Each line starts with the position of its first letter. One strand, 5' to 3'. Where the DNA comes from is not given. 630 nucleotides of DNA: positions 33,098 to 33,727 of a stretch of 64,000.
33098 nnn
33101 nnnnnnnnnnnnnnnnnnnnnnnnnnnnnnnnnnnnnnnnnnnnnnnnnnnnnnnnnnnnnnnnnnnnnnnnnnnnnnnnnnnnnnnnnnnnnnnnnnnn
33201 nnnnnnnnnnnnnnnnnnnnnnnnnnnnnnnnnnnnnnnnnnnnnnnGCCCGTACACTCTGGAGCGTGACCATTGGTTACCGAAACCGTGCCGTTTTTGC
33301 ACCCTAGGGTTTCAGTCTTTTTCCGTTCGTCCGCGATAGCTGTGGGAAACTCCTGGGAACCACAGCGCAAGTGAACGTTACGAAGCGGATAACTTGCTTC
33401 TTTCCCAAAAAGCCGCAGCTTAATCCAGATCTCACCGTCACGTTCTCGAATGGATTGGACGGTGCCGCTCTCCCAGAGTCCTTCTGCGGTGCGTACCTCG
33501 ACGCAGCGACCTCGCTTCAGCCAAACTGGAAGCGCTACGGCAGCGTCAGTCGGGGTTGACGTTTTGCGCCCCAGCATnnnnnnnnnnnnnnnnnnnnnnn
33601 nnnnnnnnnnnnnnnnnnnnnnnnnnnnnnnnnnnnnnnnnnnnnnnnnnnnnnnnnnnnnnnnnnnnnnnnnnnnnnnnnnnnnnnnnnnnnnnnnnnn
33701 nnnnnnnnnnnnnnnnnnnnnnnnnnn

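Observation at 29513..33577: Unusual domain combination: Tudor/chromo-barrel-like N-terminus + AWS-SET-postSET + C-terminal CCHC zinc knuckle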

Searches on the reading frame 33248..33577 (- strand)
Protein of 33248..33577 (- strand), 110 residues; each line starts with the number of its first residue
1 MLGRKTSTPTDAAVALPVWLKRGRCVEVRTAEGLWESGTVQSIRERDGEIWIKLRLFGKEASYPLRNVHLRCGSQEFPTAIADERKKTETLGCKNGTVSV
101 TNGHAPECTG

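Call 24: predict_structure(alignment_id=A2)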
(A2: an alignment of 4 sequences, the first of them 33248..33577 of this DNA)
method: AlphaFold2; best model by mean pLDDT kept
length: 110 residues; sequences in the alignment: 4
mean_pLDDT: 67.3   pTM: 0.52
mean pLDDT of the five models: 67.3, 63.2, 61.5, 60.7, 58.0
residues with pLDDT >= 90: 7; 70-90: 55; 50-70: 6; < 50: 42
segments of 3 or more residues with pLDDT < 50: 1-12, 80-101, 103-110
pLDDT, mean of each block of 10 residues (from residue 1): 42 66 87 87 84 88 85 74 42 41 43
secondary structure, 60 per line:
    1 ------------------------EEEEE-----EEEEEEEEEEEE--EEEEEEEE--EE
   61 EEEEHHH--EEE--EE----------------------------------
elements in order: E25-29 E35-46 E49-56 E59-64 E70-72

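Call 73: fold_search(model_id=the predicted structure, library=pdb)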
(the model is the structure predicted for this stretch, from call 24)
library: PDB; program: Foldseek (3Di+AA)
matches with E <= 10: 1214; with E <= 0.001: 0
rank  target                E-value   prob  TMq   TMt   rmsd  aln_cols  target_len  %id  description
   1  3lh0_A                1.5e-02  1.00  0.43  0.40   2.1        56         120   18  Crystal structure of the 53BP1 tandem tudor domain in complex with p53K372me2 (released 2010-03-23)
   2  8t2d_A                1.6e-02  1.00  0.42  0.41   2.3        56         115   18  Ubiquitin variant i53:Mutant T12Y.T14E.L67R with 53BP1 Tudor domain (released 2024-03-27)
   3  4x34_B                1.6e-02  1.00  0.43  0.40   2.2        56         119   18  Crystal structure of the 53BP1 tandem tudor domain in complex with p53K381acK382me2 (released 2015-03-04)
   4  2g3r                  1.7e-02  1.00  0.44  0.41   2.1        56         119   18  Crystal Structure of 53BP1 tandem tudor domains at 1.2 A resolution (released 2007-01-02)
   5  1wgs_MODEL_1_A        2.1e-02  0.99  0.43  0.37  13.7       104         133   13  Solution Structure of the Tudor Domain from Mouse Hypothetical Protein Homologous to Histone Acetyltransferase (released 2004-11-28)
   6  6vip_A                2.2e-02  1.00  0.43  0.40   2.2        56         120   18  TUDOR DOMAIN OF TUMOR SUPPRESSOR P53BP1 WITH MFP-6008 (released 2020-02-12)
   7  6my0_B                2.6e-02  1.00  0.44  0.41   2.0        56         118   18  Structure of 53BP1 Tandem Tudor domains with E1549P and D1550N mutations (released 2019-11-27)
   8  6my0_A                2.7e-02  1.00  0.44  0.40   2.1        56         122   18  Structure of 53BP1 Tandem Tudor domains with E1549P and D1550N mutations (released 2019-11-27)
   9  9ckj_F                3.3e-02  1.00  0.43  0.39   2.2        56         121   18  Co-crystal structure of 53BP1 tandem Tudor domains in complex with UNC9512 (released 2024-10-30)
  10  8u4u_A                3.9e-02  1.00  0.43  0.40   2.3        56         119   16  Crystal structure of 53BP1 tandem Tudor domain homodimer engineered with two disulfide bridges (released 2023-09-20)
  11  4pll_A                3.9e-02  1.00  0.38  0.71   1.9        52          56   13  Structure of the chromodaomain of MRG2 in complex with H3K36me3 (released 2015-07-22)
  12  8swj_B                3.9e-02  1.00  0.36  0.32   1.8        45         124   18  Co-crystal structure of 53BP1 tandem Tudor domains in complex with UNC8531 (released 2023-08-02)
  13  8u4u_F                4.3e-02  1.00  0.43  0.40   2.2        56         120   16  Crystal structure of 53BP1 tandem Tudor domain homodimer engineered with two disulfide bridges (released 2023-09-20)
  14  6co2_D                4.3e-02  1.00  0.42  0.40   2.3        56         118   18  Structure of an engineered protein (NUDT16TI) in complex with 53BP1 Tudor domains (released 2018-06-06)
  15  5zcj_C                5.2e-02  1.00  0.43  0.39   2.2        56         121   18  Crystal structure of complex (released 2018-06-27)
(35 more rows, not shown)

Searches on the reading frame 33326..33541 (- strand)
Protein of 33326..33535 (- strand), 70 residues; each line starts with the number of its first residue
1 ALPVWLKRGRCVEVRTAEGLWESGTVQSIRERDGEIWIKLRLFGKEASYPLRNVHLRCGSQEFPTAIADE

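Call 10: search_protein_families(library=pfam, proteins=[window:33326-33535:-], max_evalue=10)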
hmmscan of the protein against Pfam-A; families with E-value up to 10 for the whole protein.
seq(70 aa): 2 families
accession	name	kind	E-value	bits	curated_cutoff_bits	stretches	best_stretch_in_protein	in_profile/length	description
PF25260.1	DUF7861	-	0.049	14.3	27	1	20-41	17-38/79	Family of unknown function (DUF7861)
PF23327.1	Chromo_MORC2_6th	-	0.14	12.3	27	1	8-39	5-35/63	ATPase MORC2, chromo domain-like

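Call 57: search_solved_structures(query=A4, max_evalue=10, show_alignments=4)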
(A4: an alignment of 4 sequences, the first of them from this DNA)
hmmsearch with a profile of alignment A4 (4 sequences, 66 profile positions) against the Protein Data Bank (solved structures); distinct sequences matched with E-value up to 10: 2.
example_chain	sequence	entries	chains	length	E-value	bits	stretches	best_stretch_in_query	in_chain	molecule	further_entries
6cvn_D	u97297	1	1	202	0.072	16.4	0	51-64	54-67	Microtubule-associated protein tau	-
9g59_A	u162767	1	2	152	0.95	12.8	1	32-50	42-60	Putative ATP-dependent zinc protease domain-containing protein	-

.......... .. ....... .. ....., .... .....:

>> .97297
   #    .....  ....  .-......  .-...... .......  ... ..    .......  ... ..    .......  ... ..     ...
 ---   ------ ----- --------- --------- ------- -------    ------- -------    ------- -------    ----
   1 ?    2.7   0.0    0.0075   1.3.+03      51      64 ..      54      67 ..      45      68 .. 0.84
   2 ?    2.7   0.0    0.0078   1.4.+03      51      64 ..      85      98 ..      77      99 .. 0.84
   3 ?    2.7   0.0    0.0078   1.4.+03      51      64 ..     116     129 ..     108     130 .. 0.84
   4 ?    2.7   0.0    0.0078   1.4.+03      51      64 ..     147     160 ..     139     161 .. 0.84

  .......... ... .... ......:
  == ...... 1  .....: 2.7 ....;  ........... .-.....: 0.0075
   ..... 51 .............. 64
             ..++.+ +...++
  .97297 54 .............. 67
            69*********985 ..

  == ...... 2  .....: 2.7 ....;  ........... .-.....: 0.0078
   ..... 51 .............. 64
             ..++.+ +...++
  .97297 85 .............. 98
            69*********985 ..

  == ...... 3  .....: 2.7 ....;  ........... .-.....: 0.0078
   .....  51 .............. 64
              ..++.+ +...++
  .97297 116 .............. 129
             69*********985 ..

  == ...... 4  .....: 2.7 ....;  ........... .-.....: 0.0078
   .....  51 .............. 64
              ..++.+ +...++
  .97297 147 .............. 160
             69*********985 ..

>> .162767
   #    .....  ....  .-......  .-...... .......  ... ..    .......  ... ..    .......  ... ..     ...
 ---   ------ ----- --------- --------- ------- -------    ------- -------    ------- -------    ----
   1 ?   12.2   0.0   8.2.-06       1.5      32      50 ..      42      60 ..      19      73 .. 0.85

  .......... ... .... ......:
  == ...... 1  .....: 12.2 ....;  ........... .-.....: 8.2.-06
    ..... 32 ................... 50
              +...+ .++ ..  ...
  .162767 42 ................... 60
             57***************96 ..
